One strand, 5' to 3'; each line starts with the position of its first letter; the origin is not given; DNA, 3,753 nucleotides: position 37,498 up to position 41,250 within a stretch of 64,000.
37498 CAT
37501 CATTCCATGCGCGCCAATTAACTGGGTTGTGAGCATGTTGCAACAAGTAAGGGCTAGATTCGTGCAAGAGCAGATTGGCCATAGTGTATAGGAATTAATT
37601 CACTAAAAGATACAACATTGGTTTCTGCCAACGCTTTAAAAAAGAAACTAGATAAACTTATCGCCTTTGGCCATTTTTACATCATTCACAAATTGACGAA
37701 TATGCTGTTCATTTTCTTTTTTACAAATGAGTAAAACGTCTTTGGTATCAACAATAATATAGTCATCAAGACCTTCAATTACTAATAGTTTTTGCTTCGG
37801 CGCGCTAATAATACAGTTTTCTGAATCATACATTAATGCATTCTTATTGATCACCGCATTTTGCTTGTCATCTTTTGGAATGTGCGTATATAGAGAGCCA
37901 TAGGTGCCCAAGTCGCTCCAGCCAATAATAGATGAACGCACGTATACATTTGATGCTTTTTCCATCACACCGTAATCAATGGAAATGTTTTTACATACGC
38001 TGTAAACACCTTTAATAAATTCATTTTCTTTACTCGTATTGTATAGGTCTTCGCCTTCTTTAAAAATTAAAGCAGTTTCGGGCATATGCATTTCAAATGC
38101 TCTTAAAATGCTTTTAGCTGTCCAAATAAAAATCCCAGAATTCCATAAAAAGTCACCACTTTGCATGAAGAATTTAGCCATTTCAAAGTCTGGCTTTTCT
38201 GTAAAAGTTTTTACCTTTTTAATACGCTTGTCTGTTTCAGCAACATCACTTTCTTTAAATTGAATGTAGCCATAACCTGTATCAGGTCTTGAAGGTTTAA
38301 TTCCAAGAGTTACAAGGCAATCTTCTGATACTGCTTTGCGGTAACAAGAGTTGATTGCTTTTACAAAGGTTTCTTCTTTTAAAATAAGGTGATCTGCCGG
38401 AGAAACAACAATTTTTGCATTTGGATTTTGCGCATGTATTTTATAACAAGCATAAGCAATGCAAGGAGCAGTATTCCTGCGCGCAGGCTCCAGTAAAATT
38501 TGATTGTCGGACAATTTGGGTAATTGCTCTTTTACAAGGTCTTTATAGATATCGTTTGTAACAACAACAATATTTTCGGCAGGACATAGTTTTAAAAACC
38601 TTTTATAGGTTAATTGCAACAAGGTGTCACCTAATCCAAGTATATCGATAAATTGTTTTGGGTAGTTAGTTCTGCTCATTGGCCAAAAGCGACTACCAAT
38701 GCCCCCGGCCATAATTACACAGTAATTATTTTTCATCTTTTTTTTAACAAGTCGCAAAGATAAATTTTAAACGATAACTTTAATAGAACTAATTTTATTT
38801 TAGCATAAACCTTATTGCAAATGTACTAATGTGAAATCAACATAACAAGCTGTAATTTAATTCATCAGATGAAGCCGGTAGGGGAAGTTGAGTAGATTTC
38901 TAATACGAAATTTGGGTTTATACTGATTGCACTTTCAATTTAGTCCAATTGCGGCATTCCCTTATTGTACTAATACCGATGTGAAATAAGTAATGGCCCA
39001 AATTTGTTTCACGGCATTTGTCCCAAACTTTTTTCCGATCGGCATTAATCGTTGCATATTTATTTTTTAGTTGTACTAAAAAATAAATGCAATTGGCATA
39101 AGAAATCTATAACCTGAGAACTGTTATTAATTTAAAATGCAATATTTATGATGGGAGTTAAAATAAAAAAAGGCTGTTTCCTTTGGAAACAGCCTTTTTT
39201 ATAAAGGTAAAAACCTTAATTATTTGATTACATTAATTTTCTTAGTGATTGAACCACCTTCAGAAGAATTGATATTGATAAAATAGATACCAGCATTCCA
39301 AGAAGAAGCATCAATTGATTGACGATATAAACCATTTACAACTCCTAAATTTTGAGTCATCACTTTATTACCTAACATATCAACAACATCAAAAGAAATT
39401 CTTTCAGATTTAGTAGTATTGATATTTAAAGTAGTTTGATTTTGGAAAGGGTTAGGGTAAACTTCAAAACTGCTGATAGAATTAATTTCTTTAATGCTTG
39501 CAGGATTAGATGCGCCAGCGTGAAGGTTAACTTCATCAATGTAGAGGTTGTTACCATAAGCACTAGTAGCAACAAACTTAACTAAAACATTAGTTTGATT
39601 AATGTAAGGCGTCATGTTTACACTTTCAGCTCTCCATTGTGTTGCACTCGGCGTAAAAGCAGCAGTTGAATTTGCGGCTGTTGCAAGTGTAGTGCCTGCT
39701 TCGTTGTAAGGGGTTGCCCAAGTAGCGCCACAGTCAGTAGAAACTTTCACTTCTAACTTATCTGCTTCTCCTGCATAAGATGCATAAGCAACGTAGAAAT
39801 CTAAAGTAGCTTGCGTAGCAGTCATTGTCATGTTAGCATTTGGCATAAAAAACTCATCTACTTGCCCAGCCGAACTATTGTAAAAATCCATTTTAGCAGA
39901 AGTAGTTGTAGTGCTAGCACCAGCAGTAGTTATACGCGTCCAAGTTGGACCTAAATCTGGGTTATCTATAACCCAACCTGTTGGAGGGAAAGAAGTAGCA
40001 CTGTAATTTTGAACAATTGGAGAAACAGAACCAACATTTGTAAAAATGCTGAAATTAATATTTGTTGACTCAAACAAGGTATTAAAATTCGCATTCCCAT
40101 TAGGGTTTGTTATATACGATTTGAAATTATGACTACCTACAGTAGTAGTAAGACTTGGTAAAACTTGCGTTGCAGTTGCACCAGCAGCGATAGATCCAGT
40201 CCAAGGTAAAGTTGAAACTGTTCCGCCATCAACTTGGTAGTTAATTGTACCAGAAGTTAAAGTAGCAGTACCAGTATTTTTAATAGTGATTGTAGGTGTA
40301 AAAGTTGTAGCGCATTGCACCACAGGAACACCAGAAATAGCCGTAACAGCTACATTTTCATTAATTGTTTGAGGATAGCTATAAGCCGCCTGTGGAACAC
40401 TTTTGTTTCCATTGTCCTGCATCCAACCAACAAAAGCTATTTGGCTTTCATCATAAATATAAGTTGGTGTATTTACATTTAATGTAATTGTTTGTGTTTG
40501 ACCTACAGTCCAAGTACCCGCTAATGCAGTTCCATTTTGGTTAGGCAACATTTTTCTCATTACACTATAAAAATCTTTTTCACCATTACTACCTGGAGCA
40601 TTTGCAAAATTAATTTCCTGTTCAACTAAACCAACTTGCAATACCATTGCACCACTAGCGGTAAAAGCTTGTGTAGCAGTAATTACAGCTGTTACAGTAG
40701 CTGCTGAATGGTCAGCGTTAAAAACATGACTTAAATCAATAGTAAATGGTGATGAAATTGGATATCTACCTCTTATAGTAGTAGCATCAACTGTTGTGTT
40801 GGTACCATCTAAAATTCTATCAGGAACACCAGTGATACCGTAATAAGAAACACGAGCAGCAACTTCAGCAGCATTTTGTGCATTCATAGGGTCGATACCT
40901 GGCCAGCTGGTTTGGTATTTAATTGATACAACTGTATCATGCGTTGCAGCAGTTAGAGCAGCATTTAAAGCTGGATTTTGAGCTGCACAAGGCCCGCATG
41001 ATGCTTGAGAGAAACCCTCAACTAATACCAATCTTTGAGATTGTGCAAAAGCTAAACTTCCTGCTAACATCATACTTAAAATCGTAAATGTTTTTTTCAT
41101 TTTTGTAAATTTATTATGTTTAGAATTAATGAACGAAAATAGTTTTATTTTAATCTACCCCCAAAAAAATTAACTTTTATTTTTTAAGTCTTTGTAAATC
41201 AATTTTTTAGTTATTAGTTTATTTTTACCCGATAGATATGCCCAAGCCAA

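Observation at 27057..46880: Family of mosaic intergenic repeats with palindromic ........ core (copies A-D)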

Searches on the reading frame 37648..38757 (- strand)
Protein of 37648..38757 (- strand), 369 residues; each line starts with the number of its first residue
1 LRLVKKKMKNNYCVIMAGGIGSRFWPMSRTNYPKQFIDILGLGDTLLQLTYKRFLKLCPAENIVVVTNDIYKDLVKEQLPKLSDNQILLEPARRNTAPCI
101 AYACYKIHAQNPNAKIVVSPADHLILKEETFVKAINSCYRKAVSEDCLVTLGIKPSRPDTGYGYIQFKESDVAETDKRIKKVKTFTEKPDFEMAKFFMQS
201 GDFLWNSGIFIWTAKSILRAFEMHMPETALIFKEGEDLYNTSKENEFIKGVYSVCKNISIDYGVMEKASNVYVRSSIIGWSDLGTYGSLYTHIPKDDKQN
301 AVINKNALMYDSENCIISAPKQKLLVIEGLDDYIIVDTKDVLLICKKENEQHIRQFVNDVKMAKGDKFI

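Call 13: search_protein_families(library=pfam, proteins=[window:37648-38757:-])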
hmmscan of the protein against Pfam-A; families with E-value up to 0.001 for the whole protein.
window:37648-38757:- (369 aa): 3 families
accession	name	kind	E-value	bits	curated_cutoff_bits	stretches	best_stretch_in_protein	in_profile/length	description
PF00483.29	NTP_transferase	-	5.5e-37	128.1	21.2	1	14-297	3-243/245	Nucleotidyl transferase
PF22640.1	ManC_GMP_beta-helix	-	2.8e-10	40.4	27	1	307-358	3-53/55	MannoseP isomerase/GMP-like beta-helix domain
PF12804.13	NTP_transf_3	-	7.2e-07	30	27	1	13-138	1-111/160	MobA-like NTP transferase domain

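Call 33: find_encoding_contigs(protein=window:37648-38736:-, flank=2500, max_places=10)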
Protein window:37648-38736:- (362 aa): no gene with exactly this product is on record in the collection.

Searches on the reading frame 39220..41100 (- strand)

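Call 13: search_protein_families(library=pfam, proteins=[window:39220-41100:-])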
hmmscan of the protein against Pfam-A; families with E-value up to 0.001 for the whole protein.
window:39220-41100:- (626 aa): 1 family
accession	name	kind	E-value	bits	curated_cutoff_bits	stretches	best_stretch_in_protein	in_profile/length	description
PF18962.6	Por_Secre_tail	-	5.8e-13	49.4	27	1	547-622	1-73/75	Secretion system C-terminal sorting domain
